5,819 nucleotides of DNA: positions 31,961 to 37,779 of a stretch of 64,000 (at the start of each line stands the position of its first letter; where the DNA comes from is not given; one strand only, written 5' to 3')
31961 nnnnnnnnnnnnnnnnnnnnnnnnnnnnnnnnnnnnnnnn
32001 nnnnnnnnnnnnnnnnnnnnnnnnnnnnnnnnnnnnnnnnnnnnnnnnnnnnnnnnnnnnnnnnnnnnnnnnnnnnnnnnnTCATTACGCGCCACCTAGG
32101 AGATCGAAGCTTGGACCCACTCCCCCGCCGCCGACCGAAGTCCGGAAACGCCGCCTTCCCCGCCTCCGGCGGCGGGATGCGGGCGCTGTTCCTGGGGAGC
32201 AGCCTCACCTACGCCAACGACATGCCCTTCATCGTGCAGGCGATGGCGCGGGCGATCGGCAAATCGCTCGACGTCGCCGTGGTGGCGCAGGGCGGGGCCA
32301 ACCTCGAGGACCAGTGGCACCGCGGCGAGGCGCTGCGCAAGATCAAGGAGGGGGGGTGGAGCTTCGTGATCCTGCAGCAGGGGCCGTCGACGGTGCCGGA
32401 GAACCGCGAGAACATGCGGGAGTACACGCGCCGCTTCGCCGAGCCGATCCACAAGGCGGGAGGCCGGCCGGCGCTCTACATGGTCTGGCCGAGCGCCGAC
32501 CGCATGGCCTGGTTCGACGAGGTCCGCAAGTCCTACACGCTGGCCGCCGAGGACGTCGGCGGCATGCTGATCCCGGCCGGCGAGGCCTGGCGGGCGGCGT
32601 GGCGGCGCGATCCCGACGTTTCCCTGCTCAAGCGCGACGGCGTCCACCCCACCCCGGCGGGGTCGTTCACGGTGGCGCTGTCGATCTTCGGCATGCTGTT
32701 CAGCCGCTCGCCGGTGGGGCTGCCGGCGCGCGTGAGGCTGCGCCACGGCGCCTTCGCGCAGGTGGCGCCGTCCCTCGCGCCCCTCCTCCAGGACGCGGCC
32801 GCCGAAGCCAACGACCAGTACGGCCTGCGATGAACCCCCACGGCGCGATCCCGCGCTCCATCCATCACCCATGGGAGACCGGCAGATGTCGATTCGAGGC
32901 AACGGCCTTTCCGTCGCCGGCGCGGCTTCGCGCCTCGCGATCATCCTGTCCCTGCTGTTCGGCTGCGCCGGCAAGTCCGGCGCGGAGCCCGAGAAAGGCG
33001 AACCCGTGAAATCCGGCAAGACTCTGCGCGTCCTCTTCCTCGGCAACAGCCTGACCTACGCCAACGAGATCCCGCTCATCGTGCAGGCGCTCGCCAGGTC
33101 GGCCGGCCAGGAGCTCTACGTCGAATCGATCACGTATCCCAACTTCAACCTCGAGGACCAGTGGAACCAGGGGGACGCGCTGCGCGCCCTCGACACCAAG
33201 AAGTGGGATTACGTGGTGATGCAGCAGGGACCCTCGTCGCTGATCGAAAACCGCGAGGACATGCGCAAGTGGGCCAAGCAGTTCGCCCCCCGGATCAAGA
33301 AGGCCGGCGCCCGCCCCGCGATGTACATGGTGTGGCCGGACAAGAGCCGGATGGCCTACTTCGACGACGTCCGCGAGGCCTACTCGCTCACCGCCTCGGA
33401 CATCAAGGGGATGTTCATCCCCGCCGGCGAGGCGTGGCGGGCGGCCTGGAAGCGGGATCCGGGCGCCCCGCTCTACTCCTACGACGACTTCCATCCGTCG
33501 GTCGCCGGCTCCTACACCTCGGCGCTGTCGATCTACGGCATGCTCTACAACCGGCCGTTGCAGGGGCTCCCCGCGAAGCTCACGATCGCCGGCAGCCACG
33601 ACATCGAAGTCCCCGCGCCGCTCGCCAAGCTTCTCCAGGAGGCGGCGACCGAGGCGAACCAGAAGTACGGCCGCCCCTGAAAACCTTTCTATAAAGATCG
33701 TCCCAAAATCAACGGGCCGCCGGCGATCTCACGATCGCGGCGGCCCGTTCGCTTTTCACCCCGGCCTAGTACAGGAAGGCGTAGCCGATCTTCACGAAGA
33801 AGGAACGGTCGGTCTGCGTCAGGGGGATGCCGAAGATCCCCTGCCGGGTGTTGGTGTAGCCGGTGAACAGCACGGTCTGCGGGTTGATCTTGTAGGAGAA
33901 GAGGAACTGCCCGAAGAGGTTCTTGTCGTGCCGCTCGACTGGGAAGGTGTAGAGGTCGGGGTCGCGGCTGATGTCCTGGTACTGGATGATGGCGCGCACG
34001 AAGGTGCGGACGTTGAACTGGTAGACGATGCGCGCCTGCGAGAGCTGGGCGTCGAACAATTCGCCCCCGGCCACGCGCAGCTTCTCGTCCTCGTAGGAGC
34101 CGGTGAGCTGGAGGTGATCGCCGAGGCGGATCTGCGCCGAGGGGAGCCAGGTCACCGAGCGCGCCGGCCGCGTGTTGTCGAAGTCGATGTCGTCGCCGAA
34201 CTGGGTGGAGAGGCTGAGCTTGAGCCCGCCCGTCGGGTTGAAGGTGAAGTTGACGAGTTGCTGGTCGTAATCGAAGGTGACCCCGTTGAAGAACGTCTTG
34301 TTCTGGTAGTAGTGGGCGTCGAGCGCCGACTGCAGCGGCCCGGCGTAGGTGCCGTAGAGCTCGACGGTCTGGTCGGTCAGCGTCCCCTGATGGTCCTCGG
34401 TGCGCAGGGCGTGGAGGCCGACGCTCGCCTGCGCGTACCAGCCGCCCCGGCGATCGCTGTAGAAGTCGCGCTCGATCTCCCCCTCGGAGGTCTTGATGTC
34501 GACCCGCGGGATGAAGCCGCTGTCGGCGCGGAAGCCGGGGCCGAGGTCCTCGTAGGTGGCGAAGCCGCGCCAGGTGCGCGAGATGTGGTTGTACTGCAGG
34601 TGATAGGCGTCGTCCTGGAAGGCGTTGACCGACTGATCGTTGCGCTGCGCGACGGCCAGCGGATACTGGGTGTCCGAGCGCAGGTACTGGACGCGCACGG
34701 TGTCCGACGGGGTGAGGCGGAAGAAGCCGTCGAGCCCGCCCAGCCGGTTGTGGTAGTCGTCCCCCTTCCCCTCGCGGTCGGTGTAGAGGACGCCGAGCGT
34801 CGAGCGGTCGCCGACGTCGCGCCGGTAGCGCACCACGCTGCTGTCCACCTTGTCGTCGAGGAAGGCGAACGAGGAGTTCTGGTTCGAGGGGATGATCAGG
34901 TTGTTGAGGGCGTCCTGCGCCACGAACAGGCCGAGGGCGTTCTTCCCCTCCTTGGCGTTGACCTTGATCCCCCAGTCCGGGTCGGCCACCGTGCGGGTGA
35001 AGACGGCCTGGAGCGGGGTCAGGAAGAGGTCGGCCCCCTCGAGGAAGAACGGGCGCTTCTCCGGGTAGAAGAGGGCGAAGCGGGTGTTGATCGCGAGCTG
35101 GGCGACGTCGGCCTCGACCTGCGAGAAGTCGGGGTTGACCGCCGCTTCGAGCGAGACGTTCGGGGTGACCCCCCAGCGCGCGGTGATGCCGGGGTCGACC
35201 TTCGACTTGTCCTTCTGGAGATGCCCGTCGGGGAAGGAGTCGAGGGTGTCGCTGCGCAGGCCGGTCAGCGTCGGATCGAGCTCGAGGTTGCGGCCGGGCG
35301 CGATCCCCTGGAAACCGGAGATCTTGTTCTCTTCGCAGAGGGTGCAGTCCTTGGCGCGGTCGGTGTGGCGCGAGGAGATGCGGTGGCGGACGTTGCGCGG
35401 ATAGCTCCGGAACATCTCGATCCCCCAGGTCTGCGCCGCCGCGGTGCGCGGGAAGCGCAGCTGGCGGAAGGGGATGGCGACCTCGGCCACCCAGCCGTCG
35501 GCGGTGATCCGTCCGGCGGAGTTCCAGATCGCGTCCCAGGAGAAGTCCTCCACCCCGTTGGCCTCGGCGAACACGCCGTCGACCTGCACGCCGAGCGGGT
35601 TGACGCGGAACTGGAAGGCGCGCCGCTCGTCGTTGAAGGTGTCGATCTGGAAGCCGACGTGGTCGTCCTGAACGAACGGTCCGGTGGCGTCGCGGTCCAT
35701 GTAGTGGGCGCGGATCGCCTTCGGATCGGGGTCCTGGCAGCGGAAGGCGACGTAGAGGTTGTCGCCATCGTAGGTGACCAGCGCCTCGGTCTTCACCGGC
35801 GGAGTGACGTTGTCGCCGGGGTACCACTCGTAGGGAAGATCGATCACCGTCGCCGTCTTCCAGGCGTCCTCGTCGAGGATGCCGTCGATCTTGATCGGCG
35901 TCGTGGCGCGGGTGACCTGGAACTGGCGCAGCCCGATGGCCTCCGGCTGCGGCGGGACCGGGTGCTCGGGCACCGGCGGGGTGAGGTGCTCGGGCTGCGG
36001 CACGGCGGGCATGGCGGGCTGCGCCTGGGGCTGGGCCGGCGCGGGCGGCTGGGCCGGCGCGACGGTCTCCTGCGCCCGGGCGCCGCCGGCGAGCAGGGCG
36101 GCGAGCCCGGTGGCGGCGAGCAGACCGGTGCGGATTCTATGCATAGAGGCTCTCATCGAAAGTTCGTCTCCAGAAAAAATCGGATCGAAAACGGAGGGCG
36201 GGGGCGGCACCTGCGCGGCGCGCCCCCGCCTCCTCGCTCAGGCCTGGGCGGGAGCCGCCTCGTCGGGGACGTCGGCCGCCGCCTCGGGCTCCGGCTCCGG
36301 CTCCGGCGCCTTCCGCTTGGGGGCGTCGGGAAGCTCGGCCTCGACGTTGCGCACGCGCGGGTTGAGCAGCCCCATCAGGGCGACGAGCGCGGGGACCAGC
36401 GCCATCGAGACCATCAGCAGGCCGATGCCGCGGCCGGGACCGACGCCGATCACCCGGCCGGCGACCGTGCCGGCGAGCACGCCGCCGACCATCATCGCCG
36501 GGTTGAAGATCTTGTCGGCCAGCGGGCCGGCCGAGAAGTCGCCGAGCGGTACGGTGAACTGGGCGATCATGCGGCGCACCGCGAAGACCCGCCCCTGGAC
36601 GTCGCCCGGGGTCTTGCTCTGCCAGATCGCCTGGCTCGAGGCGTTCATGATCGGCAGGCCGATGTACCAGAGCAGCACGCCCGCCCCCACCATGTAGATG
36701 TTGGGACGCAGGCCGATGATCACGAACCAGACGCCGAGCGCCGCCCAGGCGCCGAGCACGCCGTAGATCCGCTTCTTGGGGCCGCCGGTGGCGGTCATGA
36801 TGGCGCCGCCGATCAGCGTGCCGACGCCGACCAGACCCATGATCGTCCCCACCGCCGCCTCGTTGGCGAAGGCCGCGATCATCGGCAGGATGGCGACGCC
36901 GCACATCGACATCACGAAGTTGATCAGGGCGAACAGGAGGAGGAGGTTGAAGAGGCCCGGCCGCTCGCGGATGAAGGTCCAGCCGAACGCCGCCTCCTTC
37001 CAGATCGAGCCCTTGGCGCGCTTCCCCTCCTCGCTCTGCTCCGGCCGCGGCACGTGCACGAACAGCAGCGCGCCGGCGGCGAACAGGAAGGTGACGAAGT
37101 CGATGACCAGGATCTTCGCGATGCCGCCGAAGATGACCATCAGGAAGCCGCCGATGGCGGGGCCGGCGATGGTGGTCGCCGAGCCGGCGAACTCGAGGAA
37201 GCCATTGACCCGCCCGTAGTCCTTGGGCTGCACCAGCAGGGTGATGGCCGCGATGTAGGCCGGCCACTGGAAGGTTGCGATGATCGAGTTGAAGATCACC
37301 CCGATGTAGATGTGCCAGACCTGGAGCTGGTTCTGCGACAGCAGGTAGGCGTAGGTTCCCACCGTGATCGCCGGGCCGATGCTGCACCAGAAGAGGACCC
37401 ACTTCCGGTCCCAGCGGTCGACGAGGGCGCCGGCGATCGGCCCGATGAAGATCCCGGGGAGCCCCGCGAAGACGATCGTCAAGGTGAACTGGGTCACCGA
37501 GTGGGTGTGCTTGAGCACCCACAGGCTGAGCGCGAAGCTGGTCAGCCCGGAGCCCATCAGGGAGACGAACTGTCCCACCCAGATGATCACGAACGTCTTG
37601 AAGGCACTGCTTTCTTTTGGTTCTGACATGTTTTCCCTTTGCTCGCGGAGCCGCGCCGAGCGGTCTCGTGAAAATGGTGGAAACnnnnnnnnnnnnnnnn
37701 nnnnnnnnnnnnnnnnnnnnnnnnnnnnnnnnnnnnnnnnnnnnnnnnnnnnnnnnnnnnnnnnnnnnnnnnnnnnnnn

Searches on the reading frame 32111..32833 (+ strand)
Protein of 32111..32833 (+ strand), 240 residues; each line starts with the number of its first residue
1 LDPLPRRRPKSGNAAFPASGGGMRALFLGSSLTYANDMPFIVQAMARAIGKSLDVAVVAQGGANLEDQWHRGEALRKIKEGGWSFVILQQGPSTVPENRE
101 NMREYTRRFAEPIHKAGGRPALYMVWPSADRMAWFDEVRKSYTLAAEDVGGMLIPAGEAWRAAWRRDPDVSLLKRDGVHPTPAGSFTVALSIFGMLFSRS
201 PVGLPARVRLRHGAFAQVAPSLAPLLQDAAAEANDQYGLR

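Call 7: search_protein_families(library=pfam, proteins=[window:32111-32833:+], max_evalue=0.01)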
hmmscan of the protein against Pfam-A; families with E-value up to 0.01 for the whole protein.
window:32111-32833:+ (240 aa): 1 family
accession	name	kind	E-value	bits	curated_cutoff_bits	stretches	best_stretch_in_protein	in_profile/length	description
PF16227.11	DUF4886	-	0.0014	18.1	26.7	0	130-203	145-219/242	Domain of unknown function (DUF4886)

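Call 28: search_protein_families(library=ncbifam, proteins=[window:32111-32833:+], max_evalue=0.001)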
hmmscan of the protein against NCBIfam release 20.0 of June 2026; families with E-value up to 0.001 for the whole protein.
window:32111-32833:+ (240 aa): 0 families

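Call 51: search_solved_structures(query=window:32177-32833:+, max_evalue=10, show_alignments=1)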
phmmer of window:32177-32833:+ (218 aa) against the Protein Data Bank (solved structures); distinct sequences matched with E-value up to 10: 1.
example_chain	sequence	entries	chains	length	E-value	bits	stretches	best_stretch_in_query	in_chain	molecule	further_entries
4s1p_A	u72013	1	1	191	2.7e-11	46.6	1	1-170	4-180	Uncharacterized protein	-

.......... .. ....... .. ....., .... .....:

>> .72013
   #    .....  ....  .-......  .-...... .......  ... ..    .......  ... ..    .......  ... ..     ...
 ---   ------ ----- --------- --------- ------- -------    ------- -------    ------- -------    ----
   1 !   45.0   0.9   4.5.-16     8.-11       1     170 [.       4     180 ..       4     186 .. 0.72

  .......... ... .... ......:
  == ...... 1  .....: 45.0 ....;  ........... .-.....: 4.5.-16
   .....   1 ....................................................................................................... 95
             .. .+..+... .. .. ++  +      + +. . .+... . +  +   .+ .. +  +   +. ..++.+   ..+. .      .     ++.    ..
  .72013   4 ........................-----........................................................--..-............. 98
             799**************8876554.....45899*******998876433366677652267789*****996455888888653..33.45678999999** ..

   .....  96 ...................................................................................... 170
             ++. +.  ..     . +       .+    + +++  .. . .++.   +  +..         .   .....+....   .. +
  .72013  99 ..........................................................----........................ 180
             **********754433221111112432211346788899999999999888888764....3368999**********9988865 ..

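Call 61: search_protein_families(library=pfam, proteins=[window:32177-32830:+], max_evalue=0.1)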
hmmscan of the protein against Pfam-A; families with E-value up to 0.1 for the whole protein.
window:32177-32830:+ (218 aa): 2 families
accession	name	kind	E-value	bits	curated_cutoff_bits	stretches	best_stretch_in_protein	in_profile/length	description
PF16227.11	DUF4886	-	0.00099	18.6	26.7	1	109-182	146-220/242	Domain of unknown function (DUF4886)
PF13472.12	Lipase_GDSL_2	-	0.011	16.7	32.9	1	6-162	2-175/178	GDSL-like Lipase/Acylhydrolase family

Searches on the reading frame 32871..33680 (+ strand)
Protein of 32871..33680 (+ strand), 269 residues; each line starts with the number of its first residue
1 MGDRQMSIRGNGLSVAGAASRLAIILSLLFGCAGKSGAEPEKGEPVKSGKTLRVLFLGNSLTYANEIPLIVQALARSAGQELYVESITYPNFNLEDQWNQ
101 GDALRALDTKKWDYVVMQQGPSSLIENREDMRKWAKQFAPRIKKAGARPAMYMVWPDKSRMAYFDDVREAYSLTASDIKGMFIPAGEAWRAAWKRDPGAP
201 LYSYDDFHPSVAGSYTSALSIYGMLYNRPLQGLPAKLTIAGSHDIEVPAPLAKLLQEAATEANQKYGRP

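Call 7: search_protein_families(library=pfam, proteins=[window:32871-33680:+], max_evalue=0.01)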
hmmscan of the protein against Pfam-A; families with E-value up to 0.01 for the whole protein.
window:32871-33680:+ (269 aa): 1 family
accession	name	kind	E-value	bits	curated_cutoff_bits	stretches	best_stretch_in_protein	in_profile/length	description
PF16227.11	DUF4886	-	9.4e-05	22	26.7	0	157-231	143-218/242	Domain of unknown function (DUF4886)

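Call 28: search_protein_families(library=ncbifam, proteins=[window:32871-33680:+], max_evalue=0.001)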
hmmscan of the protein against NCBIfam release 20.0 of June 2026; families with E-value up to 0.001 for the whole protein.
window:32871-33680:+ (269 aa): 0 families

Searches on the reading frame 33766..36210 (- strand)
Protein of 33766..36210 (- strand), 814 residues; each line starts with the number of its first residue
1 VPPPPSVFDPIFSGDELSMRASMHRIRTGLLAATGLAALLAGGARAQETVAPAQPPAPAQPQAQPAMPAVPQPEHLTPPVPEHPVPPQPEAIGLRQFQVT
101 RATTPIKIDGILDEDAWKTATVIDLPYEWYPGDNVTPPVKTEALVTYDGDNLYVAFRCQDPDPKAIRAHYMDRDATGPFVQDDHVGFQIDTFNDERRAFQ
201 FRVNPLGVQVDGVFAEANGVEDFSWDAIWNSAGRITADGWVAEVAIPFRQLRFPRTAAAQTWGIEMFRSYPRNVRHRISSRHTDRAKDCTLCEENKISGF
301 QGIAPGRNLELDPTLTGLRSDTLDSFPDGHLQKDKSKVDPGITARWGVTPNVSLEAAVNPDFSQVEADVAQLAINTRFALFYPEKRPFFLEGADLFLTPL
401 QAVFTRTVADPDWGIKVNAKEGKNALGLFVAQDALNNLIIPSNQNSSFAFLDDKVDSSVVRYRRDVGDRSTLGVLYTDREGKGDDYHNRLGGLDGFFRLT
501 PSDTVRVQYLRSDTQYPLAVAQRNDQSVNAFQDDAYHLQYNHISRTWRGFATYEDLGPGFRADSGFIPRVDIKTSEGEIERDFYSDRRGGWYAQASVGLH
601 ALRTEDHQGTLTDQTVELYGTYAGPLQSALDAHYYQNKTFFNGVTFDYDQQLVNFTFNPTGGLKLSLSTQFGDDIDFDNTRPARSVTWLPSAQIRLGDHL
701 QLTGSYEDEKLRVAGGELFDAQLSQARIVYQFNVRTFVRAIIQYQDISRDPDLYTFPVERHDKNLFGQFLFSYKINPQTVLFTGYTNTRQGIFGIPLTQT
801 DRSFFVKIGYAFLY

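Call 7: search_protein_families(library=pfam, proteins=[window:33766-36210:-], max_evalue=0.01)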
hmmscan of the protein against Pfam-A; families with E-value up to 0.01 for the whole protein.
window:33766-36210:- (814 aa): 2 families
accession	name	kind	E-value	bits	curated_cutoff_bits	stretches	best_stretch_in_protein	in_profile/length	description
PF19313.5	DUF5916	-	5.5e-11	42.4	22.6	1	332-396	20-83/572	Domain of unknown function (DUF5916)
PF06452.16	CBM9_1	-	1.2e-07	32.3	23.4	1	108-266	1-146/185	Carbohydrate family 9 binding domain-like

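Call 28: search_protein_families(library=ncbifam, proteins=[window:33766-36210:-], max_evalue=0.001)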
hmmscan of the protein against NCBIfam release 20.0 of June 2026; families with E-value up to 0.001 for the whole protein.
window:33766-36210:- (814 aa): 0 families

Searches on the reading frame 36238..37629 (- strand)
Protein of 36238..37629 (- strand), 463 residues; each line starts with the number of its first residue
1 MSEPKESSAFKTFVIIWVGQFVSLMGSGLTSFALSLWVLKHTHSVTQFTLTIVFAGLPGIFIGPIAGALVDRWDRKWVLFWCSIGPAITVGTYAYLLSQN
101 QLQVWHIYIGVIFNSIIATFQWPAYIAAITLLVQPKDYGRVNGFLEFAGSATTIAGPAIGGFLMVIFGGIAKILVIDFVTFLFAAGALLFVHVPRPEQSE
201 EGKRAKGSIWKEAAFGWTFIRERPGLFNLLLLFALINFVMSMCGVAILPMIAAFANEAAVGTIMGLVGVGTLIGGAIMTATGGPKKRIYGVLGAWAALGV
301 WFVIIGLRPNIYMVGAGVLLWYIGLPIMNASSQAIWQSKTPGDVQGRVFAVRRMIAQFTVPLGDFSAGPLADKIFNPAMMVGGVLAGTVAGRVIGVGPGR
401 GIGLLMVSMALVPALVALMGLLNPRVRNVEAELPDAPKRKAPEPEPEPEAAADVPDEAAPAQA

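Call 7: search_protein_families(library=pfam, proteins=[window:36238-37629:-], max_evalue=0.01)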
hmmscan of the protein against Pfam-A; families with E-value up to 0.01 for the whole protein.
window:36238-37629:- (463 aa): 2 families
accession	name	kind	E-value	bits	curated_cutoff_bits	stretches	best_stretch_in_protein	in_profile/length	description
PF07690.21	MFS_1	-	2.3e-32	112.7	33.4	1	16-358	1-341/347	Major Facilitator Superfamily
PF05977.19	MFS_3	-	2.3e-16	59.8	27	1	11-380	10-376/524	Transmembrane secretion effector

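Call 28: search_protein_families(library=ncbifam, proteins=[window:36238-37629:-], max_evalue=0.001)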
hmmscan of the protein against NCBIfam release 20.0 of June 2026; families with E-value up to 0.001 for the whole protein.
window:36238-37629:- (463 aa): 11 families
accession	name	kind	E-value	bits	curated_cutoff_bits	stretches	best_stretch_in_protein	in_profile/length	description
TIGR00900.1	2A0121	subfamily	4.1e-56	190.9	319.6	1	13-374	1-363/364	H+ Antiporter protein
NF000246.1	macrolide_MefC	exception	7.3e-31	107.6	870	1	9-387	6-386/407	macrolide efflux MFS transporter Mef(C)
NF000245.1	macrolide_MefA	exception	2.7e-30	105.7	675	1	12-389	10-389/405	macrolide efflux MFS transporter Mef(A)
NF000154.1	macrolide_MefEN2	exception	1.2e-25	90.7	800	1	12-369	7-363/401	macrolide efflux MFS transporter Mef(En2)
NF000051.1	macrolide_MefB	exception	1.4e-24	86.8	800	1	11-374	9-372/409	macrolide efflux MFS transporter Mef(B)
NF007792.0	PRK10489.1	equivalog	6e-14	51.9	324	1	12-374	18-375/419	enterobactin transporter EntS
NF012178.0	tet_MFS_V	exception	1.2e-13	51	640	1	21-385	18-386/409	tetracycline efflux MFS transporter Tet(V)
NF052575.1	MFS_efflux_Tap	equivalog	2.4e-13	49.9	625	1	14-373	7-370/401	multidrug efflux MFS transporter Tap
NF006386.0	PRK08633.1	equivalog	3.3e-06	25.1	1221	1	20-360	18-371/1147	acyl-[ACP]--phospholipid O-acyltransferase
TIGR00880.1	2_A_01_02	superfamily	5.6e-06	26.5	131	1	50-179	2-126/141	multidrug resistance protein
NF041056.1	ryptide_ex_MFS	equivalog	5.8e-06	25.6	575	1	42-226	34-211/392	ryptide export MFS transporter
